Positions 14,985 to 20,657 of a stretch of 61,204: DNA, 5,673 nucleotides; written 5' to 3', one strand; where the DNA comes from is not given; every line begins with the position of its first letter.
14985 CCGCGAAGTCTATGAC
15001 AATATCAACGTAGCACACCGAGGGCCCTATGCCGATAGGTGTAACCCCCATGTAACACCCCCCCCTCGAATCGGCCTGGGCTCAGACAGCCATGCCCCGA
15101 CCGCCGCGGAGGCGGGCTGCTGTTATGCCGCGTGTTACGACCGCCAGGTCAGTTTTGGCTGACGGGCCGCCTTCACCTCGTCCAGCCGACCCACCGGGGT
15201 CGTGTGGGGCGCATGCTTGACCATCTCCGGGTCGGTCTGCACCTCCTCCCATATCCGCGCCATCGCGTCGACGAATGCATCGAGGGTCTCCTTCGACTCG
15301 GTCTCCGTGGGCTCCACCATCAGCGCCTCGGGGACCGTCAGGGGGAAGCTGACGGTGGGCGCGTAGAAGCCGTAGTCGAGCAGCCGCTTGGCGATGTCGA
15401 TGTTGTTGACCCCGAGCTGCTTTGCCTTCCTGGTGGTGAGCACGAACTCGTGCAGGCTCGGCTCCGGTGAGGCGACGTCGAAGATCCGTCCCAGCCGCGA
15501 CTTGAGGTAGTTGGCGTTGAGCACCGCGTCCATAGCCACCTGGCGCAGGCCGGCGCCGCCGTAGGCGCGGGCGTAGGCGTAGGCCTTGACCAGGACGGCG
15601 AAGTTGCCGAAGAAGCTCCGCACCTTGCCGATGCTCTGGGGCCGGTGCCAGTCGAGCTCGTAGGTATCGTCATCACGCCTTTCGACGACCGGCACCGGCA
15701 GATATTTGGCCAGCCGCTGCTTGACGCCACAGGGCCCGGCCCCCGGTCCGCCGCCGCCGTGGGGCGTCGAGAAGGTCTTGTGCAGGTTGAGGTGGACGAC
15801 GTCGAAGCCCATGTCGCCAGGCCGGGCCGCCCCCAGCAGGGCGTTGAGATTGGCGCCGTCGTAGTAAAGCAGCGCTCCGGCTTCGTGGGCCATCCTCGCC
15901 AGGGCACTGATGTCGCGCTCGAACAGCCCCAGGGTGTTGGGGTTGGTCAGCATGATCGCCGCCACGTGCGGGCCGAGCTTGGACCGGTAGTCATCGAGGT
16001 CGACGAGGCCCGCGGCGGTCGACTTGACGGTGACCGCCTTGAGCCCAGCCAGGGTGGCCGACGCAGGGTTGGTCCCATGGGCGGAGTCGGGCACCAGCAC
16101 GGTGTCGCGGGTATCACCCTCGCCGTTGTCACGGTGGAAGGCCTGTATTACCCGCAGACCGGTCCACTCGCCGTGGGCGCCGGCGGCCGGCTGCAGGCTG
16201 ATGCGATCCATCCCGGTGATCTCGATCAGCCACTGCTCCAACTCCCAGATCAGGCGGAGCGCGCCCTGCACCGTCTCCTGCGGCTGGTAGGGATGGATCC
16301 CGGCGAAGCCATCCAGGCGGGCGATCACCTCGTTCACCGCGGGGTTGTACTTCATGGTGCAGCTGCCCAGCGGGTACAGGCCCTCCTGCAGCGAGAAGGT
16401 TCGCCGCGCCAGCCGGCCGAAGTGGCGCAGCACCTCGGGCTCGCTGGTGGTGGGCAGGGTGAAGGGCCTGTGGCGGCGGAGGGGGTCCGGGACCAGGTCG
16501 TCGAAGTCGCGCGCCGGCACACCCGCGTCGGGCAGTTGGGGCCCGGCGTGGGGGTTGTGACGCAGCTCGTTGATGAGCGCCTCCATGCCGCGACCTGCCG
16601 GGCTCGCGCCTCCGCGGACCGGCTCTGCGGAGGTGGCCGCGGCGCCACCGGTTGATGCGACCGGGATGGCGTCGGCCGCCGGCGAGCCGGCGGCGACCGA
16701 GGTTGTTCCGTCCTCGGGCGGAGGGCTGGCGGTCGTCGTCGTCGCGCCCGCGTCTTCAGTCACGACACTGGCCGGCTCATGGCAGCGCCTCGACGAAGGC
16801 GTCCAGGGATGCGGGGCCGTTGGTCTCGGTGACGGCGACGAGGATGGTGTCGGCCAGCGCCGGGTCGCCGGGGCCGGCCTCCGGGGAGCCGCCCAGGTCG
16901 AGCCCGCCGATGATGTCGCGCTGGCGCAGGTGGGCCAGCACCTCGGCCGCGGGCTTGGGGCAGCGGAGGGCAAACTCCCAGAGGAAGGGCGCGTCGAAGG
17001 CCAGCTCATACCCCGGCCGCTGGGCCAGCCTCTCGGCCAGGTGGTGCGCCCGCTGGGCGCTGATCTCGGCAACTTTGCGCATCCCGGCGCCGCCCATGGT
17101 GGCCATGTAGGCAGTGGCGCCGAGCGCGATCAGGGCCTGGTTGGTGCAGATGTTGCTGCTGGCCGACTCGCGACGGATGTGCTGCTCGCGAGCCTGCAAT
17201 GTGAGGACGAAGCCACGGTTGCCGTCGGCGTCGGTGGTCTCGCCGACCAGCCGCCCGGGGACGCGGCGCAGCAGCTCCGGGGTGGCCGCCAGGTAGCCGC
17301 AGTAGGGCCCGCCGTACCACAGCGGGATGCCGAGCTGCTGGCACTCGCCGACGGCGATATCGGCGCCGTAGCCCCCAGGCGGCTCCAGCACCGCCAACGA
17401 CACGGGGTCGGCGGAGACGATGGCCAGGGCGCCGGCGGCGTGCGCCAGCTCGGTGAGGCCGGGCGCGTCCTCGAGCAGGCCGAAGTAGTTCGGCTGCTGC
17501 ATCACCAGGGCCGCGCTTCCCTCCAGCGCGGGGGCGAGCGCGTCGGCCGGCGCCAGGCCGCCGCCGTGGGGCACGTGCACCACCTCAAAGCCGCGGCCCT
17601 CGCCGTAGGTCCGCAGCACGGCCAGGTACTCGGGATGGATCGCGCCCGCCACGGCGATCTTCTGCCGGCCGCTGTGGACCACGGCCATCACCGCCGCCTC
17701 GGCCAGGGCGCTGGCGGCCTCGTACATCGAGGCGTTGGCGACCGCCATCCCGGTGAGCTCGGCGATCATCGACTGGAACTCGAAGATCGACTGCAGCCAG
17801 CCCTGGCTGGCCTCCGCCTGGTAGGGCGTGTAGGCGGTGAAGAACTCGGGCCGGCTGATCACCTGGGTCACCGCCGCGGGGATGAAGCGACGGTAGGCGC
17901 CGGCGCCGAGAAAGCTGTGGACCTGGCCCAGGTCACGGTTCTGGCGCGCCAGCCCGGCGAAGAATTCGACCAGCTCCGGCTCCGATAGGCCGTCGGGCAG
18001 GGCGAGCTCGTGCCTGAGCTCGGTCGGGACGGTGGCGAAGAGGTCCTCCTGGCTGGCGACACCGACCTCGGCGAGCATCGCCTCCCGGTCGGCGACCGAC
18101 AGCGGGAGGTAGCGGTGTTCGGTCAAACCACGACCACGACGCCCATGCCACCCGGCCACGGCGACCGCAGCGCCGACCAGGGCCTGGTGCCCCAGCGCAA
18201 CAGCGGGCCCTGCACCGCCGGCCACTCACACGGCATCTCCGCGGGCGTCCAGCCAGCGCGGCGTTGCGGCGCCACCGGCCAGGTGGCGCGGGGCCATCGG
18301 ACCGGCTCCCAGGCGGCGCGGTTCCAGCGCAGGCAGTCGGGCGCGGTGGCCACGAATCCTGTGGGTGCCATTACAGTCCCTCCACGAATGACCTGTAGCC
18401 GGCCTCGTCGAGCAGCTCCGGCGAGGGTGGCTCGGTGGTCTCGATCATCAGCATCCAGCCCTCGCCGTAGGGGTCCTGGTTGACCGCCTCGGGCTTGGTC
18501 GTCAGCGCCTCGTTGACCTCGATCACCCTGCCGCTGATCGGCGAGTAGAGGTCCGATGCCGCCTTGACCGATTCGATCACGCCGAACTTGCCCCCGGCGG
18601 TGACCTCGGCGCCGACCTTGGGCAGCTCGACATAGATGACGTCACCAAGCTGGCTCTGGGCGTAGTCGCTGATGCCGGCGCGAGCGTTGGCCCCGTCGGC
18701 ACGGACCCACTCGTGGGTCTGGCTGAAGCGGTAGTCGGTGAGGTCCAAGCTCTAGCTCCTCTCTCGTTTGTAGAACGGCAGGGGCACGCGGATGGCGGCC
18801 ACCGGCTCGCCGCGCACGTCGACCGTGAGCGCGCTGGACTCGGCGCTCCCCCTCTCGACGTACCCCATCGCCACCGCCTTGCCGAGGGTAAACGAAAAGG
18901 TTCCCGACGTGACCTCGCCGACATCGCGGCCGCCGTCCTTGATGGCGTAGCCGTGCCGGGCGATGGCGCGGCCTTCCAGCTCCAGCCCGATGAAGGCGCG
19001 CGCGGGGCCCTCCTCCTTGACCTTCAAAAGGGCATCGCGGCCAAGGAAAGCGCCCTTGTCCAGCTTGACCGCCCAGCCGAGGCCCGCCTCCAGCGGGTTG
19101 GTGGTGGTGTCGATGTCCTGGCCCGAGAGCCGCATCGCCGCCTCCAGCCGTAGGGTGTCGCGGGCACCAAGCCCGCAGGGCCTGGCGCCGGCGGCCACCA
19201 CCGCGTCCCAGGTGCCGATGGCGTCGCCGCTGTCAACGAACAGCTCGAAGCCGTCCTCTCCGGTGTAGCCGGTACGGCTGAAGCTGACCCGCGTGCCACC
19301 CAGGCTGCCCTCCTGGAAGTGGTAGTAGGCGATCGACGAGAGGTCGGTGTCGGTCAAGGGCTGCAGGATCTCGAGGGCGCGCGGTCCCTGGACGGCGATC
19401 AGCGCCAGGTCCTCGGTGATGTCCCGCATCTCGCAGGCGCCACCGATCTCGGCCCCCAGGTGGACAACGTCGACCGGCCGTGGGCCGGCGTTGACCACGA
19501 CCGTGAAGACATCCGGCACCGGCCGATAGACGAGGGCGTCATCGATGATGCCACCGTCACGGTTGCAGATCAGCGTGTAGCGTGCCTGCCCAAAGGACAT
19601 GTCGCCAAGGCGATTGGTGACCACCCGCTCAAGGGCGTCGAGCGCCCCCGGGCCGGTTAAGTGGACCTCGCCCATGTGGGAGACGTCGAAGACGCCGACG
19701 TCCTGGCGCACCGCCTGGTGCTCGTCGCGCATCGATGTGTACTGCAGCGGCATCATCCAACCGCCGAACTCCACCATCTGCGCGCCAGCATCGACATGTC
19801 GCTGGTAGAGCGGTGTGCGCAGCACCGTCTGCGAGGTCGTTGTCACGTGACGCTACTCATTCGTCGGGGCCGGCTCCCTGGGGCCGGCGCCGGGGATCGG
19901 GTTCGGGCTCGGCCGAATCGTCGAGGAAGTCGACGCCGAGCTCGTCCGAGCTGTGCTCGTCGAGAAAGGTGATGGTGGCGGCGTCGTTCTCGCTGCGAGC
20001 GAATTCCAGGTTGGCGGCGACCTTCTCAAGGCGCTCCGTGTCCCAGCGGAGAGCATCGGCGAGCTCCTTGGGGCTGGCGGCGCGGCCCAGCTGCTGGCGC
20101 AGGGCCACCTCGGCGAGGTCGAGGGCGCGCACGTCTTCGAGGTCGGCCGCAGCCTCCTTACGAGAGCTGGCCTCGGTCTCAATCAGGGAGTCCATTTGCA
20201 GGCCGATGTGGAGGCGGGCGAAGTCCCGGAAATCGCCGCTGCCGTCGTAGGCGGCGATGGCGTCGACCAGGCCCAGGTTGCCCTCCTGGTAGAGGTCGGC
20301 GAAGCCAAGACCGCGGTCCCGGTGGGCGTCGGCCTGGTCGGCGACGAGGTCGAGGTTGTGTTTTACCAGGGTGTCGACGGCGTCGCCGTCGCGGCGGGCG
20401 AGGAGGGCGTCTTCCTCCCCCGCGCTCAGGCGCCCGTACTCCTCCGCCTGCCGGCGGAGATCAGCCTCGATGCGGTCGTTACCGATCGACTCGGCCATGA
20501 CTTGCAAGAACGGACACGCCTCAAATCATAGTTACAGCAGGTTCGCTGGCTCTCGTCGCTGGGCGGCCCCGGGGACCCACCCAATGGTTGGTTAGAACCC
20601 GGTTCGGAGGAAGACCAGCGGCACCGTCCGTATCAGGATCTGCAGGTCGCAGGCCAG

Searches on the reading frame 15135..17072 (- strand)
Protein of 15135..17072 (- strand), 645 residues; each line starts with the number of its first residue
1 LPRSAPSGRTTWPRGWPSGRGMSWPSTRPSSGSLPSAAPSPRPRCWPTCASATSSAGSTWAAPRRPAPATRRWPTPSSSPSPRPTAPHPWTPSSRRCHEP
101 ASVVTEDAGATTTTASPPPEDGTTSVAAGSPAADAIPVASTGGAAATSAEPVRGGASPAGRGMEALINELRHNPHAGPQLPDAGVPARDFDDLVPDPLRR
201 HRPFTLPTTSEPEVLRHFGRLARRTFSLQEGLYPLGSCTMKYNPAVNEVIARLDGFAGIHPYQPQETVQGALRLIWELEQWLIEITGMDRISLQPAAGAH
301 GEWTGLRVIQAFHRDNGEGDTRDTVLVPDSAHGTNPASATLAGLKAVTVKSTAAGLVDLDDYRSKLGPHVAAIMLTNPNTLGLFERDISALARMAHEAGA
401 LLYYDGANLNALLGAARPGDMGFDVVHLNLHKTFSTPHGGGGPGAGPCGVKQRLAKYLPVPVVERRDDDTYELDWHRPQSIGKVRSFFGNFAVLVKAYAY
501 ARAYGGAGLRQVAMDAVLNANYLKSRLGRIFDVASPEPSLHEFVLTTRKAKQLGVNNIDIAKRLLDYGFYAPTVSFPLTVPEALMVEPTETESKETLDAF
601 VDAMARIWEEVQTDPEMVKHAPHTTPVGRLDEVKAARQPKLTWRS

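Call 94: search_protein_families(library=pfam, proteins=[window:15135-17072:-], max_evalue=0.00001)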
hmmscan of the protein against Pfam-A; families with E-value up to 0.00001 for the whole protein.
window:15135-17072:- (645 aa): 2 families
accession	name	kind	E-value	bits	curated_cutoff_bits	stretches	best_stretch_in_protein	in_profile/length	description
PF21478.3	GcvP2_C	-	3.2e-29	101.8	27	1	515-613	4-104/122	Glycine dehydrogenase, C-terminal domain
PF02347.22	GDC-P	-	1.2e-15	57.8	26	1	191-549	28-383/429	Glycine cleavage system P-protein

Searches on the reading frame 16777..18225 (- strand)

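Call 94: search_protein_families(library=pfam, proteins=[window:16777-18225:-], max_evalue=0.00001)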
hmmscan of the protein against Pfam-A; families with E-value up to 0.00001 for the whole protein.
window:16777-18225:- (482 aa): 1 family
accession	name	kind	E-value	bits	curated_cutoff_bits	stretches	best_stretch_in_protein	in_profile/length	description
PF02347.22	GDC-P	-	7.5e-120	401.1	26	1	37-436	1-397/429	Glycine cleavage system P-protein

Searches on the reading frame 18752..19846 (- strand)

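Call 94: search_protein_families(library=pfam, proteins=[window:18752-19846:-], max_evalue=0.00001)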
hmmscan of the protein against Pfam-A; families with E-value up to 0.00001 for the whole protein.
window:18752-19846:- (364 aa): 2 families
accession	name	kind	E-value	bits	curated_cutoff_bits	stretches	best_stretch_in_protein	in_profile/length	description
PF01571.26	GCV_T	-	9.4e-89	297.5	25.6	1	13-259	1-255/255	Aminomethyltransferase folate-binding domain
PF08669.17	GCV_T_C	-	4.9e-22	78.1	25.9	1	283-360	1-80/80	Glycine cleavage T-protein C-terminal barrel domain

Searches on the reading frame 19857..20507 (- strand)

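Call 94: search_protein_families(library=pfam, proteins=[window:19857-20507:-], max_evalue=0.00001)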
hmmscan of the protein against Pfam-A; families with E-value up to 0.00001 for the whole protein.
window:19857-20507:- (216 aa): 1 family
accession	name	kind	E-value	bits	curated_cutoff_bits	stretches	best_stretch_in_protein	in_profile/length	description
PF04542.20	Sigma70_r2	-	8.2e-06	26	24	0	47-97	1-53/71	Sigma-70 region 2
